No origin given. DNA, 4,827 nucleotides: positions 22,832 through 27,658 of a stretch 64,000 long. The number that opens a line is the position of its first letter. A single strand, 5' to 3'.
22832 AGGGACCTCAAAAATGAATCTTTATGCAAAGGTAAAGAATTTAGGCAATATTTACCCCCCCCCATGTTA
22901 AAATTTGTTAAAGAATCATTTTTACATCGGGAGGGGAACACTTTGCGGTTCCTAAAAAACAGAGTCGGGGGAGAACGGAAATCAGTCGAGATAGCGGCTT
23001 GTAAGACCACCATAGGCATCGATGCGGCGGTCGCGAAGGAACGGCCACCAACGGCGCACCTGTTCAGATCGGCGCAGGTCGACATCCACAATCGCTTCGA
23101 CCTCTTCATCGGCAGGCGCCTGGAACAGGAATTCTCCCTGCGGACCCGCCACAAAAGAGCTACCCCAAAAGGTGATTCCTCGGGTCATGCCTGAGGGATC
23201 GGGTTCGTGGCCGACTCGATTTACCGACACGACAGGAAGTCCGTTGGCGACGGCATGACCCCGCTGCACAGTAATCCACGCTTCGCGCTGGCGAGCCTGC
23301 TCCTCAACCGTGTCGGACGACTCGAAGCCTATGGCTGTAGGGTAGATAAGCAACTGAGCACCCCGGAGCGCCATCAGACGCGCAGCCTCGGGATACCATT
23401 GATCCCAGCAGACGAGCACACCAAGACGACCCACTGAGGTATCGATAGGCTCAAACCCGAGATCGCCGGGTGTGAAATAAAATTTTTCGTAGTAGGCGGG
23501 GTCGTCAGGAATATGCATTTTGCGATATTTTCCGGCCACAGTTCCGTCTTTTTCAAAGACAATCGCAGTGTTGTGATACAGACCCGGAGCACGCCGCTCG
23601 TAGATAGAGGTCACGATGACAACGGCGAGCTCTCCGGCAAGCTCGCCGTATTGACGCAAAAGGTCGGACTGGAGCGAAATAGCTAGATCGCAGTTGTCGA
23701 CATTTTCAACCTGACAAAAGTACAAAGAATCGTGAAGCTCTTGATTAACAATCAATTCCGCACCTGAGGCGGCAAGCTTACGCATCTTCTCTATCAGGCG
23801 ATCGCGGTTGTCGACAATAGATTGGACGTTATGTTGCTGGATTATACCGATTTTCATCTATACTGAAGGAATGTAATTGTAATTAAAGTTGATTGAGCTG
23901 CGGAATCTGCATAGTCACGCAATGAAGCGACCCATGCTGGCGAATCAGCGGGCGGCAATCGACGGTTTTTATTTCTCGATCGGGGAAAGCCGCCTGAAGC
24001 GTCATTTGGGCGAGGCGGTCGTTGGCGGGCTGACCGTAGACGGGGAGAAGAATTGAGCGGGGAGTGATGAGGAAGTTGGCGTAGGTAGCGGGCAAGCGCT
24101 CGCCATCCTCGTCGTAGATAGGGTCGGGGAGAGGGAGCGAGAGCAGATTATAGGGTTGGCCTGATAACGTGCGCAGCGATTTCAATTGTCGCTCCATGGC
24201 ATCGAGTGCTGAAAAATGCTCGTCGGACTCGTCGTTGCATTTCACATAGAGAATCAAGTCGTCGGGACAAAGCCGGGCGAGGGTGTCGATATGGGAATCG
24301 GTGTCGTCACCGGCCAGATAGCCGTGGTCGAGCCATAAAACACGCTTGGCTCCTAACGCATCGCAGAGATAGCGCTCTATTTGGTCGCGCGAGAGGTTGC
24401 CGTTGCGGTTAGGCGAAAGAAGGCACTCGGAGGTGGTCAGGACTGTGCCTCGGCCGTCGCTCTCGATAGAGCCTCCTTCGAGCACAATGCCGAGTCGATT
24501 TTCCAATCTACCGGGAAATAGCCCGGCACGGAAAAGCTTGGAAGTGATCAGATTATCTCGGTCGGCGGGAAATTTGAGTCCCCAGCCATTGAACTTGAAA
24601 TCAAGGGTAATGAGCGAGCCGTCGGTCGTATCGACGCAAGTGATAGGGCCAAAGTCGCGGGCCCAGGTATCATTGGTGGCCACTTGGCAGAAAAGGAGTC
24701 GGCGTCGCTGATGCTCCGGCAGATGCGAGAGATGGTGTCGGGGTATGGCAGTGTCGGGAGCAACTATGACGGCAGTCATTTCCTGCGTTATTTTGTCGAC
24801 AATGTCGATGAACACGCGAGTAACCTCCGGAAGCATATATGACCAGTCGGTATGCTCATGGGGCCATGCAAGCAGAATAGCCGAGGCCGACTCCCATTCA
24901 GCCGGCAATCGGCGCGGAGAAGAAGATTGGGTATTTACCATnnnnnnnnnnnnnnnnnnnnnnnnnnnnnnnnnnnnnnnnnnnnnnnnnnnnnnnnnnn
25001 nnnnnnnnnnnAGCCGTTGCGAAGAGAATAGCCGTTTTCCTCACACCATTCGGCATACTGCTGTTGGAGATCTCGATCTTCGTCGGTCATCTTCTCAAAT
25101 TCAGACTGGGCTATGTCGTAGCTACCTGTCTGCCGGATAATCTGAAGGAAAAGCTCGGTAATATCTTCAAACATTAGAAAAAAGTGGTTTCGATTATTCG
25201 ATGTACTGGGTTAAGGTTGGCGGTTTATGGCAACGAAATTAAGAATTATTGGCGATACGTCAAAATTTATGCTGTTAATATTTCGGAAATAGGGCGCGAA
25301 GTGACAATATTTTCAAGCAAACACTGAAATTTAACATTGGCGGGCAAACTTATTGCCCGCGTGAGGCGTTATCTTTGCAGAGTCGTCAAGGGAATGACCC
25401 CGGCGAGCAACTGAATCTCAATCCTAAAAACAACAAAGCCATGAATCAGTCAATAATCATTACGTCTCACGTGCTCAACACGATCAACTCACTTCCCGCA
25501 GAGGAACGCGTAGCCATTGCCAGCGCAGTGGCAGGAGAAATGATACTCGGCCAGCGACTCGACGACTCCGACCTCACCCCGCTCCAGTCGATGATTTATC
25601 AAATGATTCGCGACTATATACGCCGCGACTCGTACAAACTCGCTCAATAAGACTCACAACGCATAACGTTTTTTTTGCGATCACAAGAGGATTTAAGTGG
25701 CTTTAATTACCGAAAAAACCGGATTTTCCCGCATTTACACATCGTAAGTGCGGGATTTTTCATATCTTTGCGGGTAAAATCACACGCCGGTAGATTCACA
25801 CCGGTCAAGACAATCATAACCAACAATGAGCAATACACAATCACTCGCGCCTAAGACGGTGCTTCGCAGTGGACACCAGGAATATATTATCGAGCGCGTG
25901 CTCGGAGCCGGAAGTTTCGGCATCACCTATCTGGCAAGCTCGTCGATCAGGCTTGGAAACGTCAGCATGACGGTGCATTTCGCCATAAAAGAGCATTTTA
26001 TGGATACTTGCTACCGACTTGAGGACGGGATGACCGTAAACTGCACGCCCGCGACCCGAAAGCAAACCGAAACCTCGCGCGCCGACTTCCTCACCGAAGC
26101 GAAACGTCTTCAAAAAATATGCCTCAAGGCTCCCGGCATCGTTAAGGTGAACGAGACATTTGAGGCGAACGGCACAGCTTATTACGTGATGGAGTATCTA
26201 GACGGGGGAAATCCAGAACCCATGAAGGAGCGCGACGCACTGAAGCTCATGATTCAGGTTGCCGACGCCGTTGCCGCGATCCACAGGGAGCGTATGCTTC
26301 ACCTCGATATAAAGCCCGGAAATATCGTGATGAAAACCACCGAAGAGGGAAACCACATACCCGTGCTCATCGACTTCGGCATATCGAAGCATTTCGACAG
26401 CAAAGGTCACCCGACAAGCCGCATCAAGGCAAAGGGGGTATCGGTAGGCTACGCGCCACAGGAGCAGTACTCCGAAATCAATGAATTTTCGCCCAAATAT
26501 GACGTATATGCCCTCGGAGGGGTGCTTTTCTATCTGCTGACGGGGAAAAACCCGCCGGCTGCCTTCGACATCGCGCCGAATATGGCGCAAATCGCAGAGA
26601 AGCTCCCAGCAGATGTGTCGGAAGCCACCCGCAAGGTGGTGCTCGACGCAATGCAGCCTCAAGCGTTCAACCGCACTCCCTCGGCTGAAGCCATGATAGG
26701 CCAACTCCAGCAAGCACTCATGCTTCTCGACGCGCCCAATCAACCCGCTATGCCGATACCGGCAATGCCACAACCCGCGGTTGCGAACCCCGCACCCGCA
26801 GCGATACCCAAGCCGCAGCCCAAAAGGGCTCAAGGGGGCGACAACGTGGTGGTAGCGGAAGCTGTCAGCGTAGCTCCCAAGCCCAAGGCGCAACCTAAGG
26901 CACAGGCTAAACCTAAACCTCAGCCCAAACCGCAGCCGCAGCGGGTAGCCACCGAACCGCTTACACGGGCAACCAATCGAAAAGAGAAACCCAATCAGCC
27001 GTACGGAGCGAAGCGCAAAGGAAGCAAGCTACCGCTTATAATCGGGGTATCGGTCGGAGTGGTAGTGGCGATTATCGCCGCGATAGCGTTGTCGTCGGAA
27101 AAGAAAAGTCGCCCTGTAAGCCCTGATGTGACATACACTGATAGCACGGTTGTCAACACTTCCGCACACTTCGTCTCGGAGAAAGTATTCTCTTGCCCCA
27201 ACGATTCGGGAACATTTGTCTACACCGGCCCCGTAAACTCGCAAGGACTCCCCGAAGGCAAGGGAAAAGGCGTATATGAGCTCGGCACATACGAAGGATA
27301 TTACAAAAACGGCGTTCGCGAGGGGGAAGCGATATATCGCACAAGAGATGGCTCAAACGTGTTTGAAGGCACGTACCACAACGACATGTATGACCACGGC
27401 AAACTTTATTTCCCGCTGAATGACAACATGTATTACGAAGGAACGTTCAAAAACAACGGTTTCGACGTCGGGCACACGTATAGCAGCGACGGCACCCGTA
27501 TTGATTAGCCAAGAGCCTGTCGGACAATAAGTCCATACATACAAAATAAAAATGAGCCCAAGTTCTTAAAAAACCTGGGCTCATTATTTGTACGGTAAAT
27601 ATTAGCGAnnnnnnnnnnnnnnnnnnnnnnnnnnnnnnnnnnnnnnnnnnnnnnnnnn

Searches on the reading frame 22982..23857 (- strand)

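Call 82: search_protein_families(library=pfam, proteins=[window:22982-23857:-], max_evalue=0.0001)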
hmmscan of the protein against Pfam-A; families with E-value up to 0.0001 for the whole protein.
window:22982-23857:- (291 aa): 1 family
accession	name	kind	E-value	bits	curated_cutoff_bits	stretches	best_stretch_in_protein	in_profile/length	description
PF00795.27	CN_hydrolase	-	2.1e-51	175.2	23.2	1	5-269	4-256/256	Carbon-nitrogen hydrolase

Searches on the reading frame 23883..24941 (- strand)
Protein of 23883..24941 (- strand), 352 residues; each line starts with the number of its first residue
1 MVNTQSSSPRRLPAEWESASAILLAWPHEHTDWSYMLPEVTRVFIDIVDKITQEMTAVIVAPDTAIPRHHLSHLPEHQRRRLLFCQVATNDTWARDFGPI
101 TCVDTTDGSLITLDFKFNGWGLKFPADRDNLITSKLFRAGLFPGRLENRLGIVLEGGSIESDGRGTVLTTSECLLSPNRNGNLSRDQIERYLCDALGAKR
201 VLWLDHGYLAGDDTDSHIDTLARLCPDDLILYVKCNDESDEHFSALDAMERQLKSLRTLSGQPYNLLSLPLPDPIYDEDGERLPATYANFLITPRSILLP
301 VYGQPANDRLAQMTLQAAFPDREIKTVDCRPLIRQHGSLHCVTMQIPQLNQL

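Call 82: search_protein_families(library=pfam, proteins=[window:23883-24941:-], max_evalue=0.0001)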
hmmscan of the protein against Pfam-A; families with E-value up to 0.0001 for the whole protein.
window:23883-24941:- (352 aa): 1 family
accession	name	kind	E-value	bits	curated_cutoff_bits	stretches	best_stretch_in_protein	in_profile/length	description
PF04371.20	PAD_porph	-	1.4e-114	383.1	25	1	11-347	1-321/321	Porphyromonas-type peptidyl-arginine deiminase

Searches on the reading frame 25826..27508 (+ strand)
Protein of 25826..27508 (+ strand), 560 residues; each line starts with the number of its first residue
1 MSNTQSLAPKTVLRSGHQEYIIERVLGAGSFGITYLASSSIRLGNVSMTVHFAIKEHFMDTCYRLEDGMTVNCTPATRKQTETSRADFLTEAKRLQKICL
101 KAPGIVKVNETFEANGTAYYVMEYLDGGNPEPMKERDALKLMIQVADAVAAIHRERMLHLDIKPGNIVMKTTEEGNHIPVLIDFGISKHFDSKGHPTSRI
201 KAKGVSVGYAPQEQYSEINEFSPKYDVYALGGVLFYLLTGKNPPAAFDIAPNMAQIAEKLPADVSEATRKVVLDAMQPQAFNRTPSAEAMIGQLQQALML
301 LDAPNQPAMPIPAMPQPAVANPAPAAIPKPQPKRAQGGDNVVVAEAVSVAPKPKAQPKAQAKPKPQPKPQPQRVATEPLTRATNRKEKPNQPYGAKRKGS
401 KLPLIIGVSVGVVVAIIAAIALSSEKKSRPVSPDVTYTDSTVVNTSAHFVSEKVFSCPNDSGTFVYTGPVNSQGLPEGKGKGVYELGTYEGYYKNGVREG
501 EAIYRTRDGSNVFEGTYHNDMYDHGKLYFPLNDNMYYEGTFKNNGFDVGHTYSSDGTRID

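Call 82: search_protein_families(library=pfam, proteins=[window:25826-27508:+], max_evalue=0.0001)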
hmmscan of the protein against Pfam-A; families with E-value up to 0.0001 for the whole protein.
window:25826-27508:+ (560 aa): 4 families
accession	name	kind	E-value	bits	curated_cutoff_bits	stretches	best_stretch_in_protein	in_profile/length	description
PF00069.31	Pkinase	-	1.9e-25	90.2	31.7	1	78-259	35-212/263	Protein kinase domain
PF07714.23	PK_Tyr_Ser-Thr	-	1.5e-14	54.4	23.1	1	76-277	36-238/258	Protein tyrosine and serine/threonine kinase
PF01636.29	APH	-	1.8e-07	31.6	23.2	0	81-154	33-109/239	Phosphotransferase enzyme family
PF03109.22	ABC1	-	5.2e-05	22.9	22.9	0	81-193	103-220/244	ABC1 atypical kinase-like domain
